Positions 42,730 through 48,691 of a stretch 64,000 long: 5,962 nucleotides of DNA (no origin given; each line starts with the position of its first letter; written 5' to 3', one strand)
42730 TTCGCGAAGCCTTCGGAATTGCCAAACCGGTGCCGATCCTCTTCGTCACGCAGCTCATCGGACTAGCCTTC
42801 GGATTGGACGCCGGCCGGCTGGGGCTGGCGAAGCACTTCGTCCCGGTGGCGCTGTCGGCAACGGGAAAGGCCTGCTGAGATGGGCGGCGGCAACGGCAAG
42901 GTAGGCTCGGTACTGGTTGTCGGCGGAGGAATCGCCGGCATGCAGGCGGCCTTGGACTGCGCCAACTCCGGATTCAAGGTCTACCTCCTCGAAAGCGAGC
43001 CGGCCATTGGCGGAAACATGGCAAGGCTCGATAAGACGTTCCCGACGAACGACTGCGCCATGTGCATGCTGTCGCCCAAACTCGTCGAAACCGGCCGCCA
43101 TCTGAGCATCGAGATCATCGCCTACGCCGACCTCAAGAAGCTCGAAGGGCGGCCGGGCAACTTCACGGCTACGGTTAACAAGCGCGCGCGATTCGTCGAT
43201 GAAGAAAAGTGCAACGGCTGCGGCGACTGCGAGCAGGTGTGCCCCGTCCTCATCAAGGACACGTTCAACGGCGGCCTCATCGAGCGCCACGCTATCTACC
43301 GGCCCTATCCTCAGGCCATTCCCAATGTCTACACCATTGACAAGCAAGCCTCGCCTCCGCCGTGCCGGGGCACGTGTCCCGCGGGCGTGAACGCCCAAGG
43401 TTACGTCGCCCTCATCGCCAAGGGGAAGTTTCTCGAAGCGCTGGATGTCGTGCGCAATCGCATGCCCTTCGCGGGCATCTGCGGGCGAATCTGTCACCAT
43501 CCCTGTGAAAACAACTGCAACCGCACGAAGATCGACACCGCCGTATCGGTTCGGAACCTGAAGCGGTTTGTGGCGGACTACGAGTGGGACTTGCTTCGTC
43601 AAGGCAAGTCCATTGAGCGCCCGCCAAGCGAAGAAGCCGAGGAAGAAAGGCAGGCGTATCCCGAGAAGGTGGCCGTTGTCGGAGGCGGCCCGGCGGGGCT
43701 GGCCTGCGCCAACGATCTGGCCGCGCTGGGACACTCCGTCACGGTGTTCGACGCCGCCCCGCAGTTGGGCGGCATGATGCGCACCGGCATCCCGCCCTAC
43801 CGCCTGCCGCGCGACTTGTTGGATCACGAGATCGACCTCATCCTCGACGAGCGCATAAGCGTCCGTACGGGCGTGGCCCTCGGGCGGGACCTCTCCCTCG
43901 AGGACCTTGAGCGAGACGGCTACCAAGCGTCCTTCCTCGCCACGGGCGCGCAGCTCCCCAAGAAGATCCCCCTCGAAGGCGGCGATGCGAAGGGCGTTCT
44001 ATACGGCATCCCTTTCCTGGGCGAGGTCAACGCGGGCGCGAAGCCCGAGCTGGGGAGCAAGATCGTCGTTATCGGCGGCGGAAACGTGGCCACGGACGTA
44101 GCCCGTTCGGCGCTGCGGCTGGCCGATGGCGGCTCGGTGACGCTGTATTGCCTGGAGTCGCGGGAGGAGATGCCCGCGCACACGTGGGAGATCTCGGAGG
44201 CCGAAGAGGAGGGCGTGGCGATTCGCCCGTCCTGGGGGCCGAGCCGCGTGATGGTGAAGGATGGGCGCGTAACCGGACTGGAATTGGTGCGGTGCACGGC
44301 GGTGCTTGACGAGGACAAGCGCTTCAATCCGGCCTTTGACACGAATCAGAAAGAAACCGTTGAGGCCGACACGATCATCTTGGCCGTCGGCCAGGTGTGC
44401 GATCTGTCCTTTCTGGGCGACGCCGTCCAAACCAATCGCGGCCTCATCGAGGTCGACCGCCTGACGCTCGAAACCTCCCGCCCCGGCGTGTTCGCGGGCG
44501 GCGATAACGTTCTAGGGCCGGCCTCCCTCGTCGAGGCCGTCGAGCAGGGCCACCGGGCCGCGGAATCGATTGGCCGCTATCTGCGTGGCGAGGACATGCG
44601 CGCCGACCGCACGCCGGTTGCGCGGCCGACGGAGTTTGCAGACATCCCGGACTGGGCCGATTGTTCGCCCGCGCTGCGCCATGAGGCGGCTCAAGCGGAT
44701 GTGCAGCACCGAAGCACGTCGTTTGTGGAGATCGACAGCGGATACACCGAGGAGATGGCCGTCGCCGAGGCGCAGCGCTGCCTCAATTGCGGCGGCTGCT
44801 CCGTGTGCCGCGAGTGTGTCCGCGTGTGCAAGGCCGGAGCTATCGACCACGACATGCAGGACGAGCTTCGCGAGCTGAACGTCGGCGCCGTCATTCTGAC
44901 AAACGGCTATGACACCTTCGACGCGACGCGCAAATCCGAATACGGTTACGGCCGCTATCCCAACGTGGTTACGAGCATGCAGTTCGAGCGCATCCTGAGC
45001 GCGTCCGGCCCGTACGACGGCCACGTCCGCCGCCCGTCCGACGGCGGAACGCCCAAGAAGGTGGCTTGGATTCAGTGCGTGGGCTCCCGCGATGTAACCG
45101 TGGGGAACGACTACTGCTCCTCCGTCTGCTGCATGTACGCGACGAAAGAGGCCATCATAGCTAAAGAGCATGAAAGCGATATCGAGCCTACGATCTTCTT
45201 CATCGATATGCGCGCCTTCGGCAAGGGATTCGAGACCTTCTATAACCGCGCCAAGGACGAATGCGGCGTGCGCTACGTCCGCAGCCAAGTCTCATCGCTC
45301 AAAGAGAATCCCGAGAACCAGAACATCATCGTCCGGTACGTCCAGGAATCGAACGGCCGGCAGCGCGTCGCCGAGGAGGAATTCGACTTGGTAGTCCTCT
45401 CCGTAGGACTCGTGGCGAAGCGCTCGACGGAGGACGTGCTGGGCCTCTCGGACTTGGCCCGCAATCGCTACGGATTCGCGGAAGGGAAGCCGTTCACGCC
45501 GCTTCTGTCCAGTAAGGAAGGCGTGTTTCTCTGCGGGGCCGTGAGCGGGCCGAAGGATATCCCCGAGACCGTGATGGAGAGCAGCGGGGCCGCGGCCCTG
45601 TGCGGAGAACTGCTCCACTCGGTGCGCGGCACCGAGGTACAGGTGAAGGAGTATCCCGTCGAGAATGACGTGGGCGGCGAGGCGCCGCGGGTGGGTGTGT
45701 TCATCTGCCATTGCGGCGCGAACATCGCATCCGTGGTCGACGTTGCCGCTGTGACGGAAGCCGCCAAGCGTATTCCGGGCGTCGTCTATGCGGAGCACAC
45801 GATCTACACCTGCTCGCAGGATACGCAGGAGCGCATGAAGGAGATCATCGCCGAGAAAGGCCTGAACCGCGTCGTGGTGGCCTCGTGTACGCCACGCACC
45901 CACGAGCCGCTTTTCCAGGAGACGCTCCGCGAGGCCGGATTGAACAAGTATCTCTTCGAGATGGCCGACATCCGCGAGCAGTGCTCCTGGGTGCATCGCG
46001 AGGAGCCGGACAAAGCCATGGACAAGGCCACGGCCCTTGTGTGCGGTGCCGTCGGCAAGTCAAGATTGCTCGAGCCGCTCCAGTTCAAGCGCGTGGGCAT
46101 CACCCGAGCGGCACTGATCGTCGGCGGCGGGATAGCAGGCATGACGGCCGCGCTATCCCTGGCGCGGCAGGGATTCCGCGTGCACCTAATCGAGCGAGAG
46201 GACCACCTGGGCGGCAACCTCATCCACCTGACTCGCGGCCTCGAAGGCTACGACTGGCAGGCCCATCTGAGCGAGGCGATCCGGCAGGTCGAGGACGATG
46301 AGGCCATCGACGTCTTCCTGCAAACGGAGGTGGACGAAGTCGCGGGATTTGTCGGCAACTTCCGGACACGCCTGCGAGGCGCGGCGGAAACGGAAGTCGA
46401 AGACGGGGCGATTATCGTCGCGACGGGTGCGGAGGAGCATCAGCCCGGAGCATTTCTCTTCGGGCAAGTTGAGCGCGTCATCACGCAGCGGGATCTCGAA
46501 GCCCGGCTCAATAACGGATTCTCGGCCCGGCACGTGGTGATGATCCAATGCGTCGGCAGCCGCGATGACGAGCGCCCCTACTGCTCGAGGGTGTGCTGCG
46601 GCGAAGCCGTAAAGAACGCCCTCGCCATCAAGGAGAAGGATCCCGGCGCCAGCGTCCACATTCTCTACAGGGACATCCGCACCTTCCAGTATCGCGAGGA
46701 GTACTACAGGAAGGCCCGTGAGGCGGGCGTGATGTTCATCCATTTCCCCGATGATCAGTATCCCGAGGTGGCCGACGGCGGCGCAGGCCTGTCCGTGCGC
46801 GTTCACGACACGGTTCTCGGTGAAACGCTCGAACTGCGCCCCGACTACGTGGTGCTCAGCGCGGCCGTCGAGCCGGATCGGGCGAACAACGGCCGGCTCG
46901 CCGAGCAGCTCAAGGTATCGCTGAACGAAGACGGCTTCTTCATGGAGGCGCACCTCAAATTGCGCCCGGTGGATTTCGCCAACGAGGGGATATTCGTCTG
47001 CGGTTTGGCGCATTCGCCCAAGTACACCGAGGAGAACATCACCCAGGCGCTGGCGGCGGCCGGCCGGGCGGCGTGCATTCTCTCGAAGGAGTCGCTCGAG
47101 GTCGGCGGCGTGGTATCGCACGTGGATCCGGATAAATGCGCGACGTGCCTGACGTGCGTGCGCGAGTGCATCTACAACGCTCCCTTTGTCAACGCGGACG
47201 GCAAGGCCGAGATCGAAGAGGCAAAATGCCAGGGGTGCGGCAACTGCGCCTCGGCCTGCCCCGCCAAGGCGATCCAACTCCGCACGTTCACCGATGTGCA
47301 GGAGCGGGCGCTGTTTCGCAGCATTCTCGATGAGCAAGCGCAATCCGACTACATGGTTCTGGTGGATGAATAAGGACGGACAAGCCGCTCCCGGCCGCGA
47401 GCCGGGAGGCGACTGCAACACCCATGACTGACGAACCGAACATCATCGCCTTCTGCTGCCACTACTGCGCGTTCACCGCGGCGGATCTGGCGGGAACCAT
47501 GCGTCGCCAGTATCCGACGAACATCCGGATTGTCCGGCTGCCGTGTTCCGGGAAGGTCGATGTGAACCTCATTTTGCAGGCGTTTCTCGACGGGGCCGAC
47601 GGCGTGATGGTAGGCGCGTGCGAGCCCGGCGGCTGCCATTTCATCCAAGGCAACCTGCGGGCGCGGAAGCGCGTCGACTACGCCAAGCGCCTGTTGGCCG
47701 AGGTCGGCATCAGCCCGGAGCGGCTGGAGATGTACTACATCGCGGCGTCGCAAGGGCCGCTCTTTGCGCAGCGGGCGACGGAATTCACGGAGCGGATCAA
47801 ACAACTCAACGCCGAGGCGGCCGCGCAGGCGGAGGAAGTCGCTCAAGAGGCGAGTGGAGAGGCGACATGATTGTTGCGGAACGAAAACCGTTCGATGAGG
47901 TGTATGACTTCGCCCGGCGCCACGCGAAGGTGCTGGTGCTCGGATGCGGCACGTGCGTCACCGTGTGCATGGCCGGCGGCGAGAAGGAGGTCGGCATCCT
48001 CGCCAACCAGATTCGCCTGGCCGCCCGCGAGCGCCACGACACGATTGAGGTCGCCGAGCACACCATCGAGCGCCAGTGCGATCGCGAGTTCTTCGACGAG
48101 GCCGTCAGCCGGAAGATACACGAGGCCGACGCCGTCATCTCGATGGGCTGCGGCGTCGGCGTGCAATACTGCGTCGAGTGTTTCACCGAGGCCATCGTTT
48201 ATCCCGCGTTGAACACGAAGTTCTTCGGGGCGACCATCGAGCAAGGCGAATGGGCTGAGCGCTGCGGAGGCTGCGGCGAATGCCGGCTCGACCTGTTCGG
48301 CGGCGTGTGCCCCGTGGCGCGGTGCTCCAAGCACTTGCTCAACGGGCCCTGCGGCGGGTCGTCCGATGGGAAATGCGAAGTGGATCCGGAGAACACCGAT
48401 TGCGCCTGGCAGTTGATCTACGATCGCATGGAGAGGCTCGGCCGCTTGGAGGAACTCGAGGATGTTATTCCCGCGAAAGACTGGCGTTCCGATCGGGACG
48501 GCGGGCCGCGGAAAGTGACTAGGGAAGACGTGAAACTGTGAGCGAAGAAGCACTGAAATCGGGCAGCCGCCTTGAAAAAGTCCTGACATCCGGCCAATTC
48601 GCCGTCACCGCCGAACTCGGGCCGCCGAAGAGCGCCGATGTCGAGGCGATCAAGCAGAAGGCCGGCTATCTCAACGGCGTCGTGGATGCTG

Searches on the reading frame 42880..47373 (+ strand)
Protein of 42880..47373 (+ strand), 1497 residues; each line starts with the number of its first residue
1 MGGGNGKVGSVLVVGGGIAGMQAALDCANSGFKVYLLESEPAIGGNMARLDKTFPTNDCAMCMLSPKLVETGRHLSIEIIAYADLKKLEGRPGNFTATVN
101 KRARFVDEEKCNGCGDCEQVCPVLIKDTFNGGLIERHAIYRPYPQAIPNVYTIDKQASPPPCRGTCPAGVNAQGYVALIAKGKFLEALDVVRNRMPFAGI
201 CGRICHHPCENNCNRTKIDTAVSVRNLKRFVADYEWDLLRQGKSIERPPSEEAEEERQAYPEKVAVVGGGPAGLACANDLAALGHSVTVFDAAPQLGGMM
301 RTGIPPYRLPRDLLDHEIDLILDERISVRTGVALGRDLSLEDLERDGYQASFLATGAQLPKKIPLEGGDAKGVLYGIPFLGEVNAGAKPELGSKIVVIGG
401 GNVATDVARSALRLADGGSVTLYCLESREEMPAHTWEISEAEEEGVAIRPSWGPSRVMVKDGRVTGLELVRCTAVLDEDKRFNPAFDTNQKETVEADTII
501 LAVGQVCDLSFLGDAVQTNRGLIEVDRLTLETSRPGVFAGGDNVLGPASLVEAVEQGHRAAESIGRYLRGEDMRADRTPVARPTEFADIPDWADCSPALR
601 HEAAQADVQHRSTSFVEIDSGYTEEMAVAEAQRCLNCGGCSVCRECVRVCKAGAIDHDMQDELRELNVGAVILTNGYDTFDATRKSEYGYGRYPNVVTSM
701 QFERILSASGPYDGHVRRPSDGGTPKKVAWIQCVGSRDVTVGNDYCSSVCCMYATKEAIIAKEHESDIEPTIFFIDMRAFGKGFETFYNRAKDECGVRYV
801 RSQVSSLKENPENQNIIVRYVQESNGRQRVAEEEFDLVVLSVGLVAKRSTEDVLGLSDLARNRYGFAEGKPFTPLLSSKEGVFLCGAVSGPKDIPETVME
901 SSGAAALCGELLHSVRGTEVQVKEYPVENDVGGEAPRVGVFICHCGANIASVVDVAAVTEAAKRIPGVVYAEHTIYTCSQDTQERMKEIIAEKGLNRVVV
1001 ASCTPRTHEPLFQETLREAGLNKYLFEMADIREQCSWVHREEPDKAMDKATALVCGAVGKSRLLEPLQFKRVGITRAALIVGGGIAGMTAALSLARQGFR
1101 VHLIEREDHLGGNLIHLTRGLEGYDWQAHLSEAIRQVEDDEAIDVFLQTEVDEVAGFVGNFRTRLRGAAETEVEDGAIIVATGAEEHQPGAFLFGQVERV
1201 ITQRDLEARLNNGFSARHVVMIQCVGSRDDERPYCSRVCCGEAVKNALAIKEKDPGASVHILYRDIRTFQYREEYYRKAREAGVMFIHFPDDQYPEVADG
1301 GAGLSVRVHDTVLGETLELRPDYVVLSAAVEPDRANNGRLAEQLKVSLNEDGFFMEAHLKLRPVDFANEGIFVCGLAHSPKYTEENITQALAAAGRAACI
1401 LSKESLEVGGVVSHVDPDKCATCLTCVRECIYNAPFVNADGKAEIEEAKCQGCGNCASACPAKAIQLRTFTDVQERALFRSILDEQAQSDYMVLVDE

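Call 11: search_protein_families(library=pfam, proteins=[window:42880-47373:+], max_evalue=0.01)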
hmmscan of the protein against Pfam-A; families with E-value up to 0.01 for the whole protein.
window:42880-47373:+ (1497 aa): 29 families (the best 25 are shown)
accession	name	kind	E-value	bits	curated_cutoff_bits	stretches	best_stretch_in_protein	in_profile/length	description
PF07992.20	Pyr_redox_2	-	4.6e-55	187.5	26.1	3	263-557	2-291/291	Pyridine nucleotide-disulphide oxidoreductase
PF13450.12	NAD_binding_8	-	1.9e-32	111.8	21.9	3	1080-1130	1-51/68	NAD(P)-binding Rossmann-like domain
PF12831.13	FAD_oxidored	-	2.4e-27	96.7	27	3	1079-1166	3-69/416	FAD dependent oxidoreductase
PF13738.12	Pyr_redox_3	-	1.7e-20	73.9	30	2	353-541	130-305/305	Pyridine nucleotide-disulphide oxidoreductase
PF00070.33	Pyr_redox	-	5.8e-20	72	22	2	263-297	1-35/82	Pyridine nucleotide-disulphide oxidoreductase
PF01266.30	DAO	-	4.3e-19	69.7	27.9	3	1079-1112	3-37/353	FAD dependent oxidoreductase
PF14691.11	Fer4_20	-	8.2e-19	67.9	25.8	2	159-236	29-109/113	Dihydroprymidine dehydrogenase domain II, 4Fe-4S cluster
PF00890.30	FAD_binding_2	-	8.8e-19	68.4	20.4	3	1079-1114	3-38/414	FAD binding domain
PF00037.32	Fer4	-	6.9e-14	51.4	21.1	2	1444-1466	2-24/24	4Fe-4S binding domain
PF03486.20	HI0933_like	-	2.9e-13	50.3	50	3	263-298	2-37/244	HI0933-like protein Rossmann domain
PF01593.30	Amino_oxidase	-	7.7e-13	49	19.8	2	1085-1114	1-30/443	Flavin containing amine oxidoreductase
PF01134.28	GIDA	-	1.2e-12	48.1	22.1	2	11-48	2-29/391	Glucose inhibited division protein A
PF01262.27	AlaDh_PNT_C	-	5.6e-12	46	23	1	8-44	28-64/214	Alanine dehydrogenase/PNT, C-terminal domain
PF01946.23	Thi4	-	5.6e-12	45.8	26.2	1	1079-1112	21-55/235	Thi4 family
PF13454.12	NAD_binding_9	-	5.6e-10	39.8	21.8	0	265-302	1-43/155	FAD-NAD(P)-binding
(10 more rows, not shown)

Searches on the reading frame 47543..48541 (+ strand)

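Call 11: search_protein_families(library=pfam, proteins=[window:47543-48541:+], max_evalue=0.01)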
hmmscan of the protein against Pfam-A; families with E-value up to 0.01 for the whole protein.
window:47543-48541:+ (332 aa): 2 families
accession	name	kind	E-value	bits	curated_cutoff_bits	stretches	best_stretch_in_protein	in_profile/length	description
PF12225.13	DUF5981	-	6.4e-36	122.4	23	1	220-315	1-95/95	Methylene-tetrahydrofolate reductase C terminal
PF13187.11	Fer4_9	-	0.0048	17.3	27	0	134-144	39-49/52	4Fe-4S dicluster domain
